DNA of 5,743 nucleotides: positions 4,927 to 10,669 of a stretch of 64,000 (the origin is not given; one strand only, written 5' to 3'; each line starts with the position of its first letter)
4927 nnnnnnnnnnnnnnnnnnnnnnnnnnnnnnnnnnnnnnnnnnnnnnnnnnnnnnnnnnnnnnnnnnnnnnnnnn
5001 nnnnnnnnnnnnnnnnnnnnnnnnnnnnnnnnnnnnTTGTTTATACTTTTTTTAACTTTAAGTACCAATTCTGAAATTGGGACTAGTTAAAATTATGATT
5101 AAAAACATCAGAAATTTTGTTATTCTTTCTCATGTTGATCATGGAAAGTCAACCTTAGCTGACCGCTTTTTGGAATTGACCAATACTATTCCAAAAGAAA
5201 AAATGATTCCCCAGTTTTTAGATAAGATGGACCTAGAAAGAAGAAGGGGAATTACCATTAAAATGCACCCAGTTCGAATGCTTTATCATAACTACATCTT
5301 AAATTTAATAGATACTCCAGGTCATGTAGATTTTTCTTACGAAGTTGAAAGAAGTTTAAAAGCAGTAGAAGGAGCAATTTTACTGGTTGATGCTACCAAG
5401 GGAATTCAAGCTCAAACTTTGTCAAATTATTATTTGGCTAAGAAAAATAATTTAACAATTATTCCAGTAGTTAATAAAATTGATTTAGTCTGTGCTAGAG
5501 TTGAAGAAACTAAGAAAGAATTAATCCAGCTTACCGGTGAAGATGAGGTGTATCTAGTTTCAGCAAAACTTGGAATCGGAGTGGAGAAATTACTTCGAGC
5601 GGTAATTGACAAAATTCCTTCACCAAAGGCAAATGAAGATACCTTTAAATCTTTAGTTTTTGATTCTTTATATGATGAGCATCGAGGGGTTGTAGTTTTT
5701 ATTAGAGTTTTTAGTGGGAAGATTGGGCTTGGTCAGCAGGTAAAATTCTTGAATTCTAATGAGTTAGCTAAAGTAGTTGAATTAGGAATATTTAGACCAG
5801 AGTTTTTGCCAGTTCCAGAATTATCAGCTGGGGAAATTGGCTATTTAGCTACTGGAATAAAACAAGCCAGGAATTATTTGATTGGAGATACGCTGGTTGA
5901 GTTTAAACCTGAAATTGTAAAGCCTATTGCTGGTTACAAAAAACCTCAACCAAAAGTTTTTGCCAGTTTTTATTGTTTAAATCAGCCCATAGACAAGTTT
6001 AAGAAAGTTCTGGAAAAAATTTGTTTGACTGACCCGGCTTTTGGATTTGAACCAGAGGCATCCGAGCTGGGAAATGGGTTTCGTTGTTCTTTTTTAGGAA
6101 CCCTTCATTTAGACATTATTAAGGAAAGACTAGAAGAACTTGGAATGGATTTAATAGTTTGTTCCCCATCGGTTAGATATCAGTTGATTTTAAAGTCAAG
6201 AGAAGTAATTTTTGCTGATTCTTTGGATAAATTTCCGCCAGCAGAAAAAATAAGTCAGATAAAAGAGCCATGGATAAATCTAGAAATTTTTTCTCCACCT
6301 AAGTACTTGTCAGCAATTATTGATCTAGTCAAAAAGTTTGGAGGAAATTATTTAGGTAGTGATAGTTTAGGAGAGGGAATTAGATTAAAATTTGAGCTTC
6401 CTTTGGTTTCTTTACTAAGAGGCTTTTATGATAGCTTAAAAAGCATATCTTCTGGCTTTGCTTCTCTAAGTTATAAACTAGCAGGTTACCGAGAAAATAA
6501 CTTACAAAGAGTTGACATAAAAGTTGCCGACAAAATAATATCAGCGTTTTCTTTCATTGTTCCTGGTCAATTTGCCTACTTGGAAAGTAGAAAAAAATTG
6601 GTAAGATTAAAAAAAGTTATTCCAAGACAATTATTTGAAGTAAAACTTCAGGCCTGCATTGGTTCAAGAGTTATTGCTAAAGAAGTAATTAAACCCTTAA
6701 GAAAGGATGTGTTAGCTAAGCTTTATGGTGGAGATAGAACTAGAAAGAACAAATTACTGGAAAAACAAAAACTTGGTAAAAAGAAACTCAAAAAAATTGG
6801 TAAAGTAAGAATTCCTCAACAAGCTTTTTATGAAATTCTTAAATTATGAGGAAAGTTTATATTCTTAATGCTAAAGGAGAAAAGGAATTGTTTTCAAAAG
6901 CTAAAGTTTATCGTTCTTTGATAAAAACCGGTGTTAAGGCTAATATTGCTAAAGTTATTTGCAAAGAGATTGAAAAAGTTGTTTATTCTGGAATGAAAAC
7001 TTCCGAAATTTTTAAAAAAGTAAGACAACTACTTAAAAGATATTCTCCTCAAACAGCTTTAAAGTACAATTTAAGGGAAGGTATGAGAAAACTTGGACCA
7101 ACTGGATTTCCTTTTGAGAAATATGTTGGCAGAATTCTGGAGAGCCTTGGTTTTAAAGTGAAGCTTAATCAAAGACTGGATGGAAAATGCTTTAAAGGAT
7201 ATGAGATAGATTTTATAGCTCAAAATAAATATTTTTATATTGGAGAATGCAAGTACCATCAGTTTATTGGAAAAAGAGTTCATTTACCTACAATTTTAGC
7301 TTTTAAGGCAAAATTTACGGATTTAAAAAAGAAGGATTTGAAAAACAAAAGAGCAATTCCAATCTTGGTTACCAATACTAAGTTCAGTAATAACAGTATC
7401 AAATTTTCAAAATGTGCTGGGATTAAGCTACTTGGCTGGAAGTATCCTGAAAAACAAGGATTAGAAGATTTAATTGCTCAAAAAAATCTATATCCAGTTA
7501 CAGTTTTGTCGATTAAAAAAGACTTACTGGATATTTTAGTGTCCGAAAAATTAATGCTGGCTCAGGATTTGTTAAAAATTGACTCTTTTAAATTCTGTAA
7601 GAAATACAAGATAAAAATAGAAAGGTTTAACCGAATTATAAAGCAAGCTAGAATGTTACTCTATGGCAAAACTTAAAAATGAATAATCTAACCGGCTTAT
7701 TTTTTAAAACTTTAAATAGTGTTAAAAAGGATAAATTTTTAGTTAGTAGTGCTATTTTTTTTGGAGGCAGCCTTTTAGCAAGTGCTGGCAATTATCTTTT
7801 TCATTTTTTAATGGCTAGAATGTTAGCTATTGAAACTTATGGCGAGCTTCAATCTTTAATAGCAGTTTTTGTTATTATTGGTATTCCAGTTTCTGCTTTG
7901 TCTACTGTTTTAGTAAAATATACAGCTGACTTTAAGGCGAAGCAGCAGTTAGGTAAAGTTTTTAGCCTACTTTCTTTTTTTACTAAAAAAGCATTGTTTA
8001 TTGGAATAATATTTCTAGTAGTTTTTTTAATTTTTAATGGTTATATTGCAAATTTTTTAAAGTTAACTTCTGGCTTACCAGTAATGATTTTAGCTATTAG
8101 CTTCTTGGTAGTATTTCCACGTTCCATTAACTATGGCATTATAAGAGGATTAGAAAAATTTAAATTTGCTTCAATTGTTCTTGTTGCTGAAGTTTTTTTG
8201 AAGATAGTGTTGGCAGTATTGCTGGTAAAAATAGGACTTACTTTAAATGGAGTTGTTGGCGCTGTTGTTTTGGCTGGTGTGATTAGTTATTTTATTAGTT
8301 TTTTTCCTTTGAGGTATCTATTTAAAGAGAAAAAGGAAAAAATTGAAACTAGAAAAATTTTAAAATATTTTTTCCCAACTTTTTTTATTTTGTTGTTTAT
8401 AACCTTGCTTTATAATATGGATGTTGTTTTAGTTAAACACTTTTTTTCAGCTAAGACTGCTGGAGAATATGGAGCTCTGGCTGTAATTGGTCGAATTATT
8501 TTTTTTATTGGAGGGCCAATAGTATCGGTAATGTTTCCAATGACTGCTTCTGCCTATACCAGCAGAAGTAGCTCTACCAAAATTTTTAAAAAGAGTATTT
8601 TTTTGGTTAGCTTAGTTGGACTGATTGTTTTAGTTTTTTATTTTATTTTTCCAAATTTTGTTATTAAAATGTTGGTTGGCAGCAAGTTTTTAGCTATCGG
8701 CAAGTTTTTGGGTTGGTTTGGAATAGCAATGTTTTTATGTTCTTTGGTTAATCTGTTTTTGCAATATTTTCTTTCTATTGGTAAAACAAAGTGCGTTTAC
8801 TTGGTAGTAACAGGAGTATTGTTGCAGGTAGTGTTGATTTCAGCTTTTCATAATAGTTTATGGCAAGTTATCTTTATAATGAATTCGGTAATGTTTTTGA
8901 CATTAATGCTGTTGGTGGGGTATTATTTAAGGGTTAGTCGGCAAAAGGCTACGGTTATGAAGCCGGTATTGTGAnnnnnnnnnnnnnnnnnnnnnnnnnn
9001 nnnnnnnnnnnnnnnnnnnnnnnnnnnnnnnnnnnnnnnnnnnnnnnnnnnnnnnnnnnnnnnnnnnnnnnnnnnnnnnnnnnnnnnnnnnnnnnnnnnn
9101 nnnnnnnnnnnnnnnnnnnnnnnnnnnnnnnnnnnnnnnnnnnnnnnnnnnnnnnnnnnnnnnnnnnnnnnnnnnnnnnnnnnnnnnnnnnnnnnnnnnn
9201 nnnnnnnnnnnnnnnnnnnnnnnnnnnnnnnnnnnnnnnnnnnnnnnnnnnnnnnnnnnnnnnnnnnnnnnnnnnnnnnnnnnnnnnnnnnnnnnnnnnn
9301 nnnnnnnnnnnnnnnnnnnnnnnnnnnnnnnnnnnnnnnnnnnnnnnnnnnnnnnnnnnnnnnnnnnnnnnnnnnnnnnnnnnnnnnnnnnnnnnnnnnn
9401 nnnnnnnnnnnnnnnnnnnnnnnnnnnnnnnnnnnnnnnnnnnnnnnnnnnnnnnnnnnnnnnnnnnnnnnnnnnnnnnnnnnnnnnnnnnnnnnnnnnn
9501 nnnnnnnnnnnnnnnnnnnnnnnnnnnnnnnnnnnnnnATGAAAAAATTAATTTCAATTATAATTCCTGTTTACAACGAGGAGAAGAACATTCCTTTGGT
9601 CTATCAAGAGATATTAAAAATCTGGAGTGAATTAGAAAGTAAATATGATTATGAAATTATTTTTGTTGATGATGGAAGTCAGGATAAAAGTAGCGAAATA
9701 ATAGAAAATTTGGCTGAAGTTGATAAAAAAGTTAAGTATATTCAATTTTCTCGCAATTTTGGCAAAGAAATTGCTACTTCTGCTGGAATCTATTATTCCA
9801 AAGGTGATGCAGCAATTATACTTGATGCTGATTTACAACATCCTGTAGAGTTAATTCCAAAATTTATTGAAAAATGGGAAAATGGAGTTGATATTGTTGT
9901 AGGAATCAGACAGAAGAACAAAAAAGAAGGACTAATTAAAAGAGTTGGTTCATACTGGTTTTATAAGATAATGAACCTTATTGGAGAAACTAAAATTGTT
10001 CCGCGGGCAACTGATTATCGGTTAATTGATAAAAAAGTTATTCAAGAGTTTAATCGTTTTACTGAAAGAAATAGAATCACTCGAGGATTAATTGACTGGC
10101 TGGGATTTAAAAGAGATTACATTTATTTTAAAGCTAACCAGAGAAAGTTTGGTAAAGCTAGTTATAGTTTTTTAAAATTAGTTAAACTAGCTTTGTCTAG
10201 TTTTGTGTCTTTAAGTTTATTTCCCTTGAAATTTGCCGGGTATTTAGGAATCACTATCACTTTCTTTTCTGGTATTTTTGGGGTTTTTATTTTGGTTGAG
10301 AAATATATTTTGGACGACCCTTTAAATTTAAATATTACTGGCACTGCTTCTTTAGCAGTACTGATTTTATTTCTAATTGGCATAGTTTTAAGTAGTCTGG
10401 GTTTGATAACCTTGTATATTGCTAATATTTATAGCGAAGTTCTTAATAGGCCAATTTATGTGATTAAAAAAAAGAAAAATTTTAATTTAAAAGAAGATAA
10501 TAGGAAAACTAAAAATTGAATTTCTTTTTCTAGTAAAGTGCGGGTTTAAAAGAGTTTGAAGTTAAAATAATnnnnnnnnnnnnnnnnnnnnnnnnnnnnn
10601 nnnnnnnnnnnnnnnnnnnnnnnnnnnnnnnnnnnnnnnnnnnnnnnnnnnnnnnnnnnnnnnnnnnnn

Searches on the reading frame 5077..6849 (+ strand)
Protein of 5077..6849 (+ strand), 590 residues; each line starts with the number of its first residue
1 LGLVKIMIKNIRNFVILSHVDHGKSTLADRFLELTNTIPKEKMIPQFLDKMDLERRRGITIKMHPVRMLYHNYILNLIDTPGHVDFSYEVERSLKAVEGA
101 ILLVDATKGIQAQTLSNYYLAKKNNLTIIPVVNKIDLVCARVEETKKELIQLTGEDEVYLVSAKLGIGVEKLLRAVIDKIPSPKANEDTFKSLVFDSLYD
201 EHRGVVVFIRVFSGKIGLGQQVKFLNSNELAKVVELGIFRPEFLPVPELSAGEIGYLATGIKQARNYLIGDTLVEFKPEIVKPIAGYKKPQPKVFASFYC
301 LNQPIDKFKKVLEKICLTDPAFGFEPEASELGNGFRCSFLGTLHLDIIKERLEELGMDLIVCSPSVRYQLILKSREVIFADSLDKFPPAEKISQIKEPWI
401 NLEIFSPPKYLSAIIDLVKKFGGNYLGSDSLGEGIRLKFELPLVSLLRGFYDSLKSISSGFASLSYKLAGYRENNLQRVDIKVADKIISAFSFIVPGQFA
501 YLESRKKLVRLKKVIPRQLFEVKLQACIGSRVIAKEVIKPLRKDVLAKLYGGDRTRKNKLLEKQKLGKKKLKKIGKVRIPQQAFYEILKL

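Call 14: search_protein_families(library=pfam, proteins=[window:5077-6849:+], max_evalue=0.001)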
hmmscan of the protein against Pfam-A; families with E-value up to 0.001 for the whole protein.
window:5077-6849:+ (590 aa): 7 families
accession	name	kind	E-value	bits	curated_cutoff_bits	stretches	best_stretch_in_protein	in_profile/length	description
PF00009.33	GTP_EFTU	-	1.5e-53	181.6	26.5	1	9-182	1-188/188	Elongation factor Tu GTP binding domain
PF06421.17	LepA_C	-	4e-38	130.3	29.7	1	485-589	3-107/107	GTP-binding protein LepA C-terminus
PF00679.30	EFG_C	-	1.4e-14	54.3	27.9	1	395-479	2-86/89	Elongation factor G C-terminus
PF03144.31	GTP_EFTU_D2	-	1.5e-08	35.4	30.3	1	204-273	1-72/73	Elongation factor Tu domain 2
PF22042.2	EF-G_D2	-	7.6e-05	23.2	27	1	190-235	2-48/84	Elongation factor G domain 2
PF01926.29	MMR_HSR1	-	0.00017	22.1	21.9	1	23-134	11-113/113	50S ribosome-binding GTPase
PF10662.15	PduV-EutP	-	0.00071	19.8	21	0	72-174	35-139/143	Ethanolamine utilisation - propanediol utilisation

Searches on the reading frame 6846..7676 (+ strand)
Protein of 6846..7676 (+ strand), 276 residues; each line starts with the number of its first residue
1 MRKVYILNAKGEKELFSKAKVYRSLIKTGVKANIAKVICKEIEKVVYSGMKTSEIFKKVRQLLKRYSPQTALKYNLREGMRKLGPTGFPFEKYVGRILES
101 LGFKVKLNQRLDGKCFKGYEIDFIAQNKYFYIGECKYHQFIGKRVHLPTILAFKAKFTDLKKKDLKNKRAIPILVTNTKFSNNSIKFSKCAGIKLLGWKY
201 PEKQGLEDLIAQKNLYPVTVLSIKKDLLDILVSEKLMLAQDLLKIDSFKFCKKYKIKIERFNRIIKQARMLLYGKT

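Call 14: search_protein_families(library=pfam, proteins=[window:6846-7676:+], max_evalue=0.001)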
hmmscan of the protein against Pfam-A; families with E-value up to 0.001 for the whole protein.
window:6846-7676:+ (276 aa): 2 families
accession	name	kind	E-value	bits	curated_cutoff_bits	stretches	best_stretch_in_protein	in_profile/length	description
PF22357.2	AF1548-like_C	-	8.1e-13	48.7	23.9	1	216-272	1-56/56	AF1548-like, C-terminal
PF04471.18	Mrr_cat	-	0.00077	20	21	0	87-196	6-106/115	Restriction endonuclease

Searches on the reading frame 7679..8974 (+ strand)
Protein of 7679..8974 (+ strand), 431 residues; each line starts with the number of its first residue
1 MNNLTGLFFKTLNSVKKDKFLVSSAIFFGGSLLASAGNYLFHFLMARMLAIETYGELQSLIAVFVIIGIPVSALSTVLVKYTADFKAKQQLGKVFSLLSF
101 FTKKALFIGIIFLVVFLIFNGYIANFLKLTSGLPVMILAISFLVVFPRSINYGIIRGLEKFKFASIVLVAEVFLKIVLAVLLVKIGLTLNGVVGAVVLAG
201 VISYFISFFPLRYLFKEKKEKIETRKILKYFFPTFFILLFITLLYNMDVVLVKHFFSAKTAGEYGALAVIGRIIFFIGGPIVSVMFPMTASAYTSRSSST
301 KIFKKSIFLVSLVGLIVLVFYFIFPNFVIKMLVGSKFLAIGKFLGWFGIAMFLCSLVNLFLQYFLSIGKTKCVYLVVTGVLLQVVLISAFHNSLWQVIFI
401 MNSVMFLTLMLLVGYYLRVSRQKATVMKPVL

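Call 13: search_protein_families(library=pfam, proteins=[window:7679-8974:+], max_evalue=0.001)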
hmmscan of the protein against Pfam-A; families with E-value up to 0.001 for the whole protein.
window:7679-8974:+ (431 aa): 2 families
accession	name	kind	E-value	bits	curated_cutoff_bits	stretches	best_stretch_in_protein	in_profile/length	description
PF01943.22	Polysacc_synt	-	1.9e-15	57.5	28.2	1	38-290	19-271/274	Polysaccharide biosynthesis protein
PF13440.11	Polysacc_synt_3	-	5e-12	46.1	23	1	44-339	1-290/293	Polysaccharide biosynthesis protein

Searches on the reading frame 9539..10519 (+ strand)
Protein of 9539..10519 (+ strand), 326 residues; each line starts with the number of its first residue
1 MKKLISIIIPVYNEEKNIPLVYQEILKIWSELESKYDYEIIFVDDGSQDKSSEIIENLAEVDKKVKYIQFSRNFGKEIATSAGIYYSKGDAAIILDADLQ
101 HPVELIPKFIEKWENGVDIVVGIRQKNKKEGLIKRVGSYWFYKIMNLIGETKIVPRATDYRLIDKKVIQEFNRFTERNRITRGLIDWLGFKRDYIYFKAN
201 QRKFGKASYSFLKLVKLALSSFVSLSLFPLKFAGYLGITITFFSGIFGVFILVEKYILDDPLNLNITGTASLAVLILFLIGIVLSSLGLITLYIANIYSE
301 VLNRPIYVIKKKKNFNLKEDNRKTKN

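Call 5: search_protein_families(library=pfam, proteins=[window:9539-10519:+], max_evalue=0.01)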
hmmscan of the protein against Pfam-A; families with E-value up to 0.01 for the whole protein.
window:9539-10519:+ (326 aa): 2 families
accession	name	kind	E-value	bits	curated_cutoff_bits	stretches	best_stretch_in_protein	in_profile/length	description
PF00535.33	Glycos_transf_2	-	4.9e-35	121.4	23.3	1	6-170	1-166/168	Glycosyl transferase family 2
PF10111.15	Glyco_tranf_2_2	-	2.1e-07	31.1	27.3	1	6-98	1-91/276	Glycosyltransferase like family 2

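Call 6: search_protein_families(library=ncbifam, proteins=[window:9539-10519:+], max_evalue=0.01)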
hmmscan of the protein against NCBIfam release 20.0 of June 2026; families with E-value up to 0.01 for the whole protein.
window:9539-10519:+ (326 aa): 21 families
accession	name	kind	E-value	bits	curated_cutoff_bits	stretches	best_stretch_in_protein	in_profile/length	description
NF047588.1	GlcsyltransPgfSStrep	equivalog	1.3e-68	231.5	500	1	5-312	3-305/308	glycosyltransferase PgfS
NF007986.1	PRK10714.1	equivalog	4.6e-44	150.7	529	1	4-311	7-310/316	undecaprenyl-phosphate 4-deoxy-4-formamido-L-arabinose transferase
TIGR03937.1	PgaC_IcaA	equivalog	6.4e-16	58.3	422.3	1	3-99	45-136/407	poly-beta-1,6-N-acetyl-D-glucosamine synthase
NF007482.0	PRK10073.1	equivalog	6.6e-12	45.1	423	1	3-104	6-101/334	glycosyltransferase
TIGR04283.1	glyco_like_mftF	equivalog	5.1e-11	42.6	182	1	5-111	1-95/221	TIGR04283 family arsenosugar biosynthesis glycosyltransferase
NF047683.1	TeichurnBiosyTuaG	equivalog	5.5e-11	42.6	400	1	2-104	5-102/252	teichuronic acid biosynthesis protein TuaG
NF041875.1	EPS_EpsD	equivalog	1.1e-10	41.5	370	1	5-121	1-112/325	exopolysaccharide biosynthesis glycosyltransferase EpsD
NF058614.1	PPMAGASynPpgS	equivalog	4e-10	39.5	370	1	7-129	4-118/226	polyprenyl-phospho-N-acetylgalactosaminyl synthase PpgS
NF041391.1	DPhHxTase_Halo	equivalog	7.9e-09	34.8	375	1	11-176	3-157/213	dolichyl-phosphate hexose transferase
TIGR04242.1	nodulat_NodC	equivalog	1.1e-08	34.5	550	1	5-131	50-176/395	chitooligosaccharide synthase NodC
NF050050.1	ProtGlycPglI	equivalog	1.2e-08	34.7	500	1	4-123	3-118/306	GalNAc(5)-diNAcBac-PP-undecaprenol beta-1,3-glucosyltransferase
TIGR03111.1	glyc2_xrt_Gpos1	hypoth_equivalog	2e-08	33.4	363.95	1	5-143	51-185/439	TIGR03111 family XrtG-associated glycosyltransferase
NF038302.1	EPS_HpsE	equivalog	1.5e-06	27.4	300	1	5-98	3-96/307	hormogonium polysaccharide biosynthesis glycosyltransferase HpsE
NF010496.0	PRK13915.1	equivalog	2.3e-06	26.9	262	1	3-103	31-131/307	glucosyl-3-phosphoglycerate synthase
TIGR04182.1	glyco_TIGR04182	equivalog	1.8e-05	24.3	325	1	5-172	2-160/293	S-layer glycoprotein N-glycosyltransferase AglJ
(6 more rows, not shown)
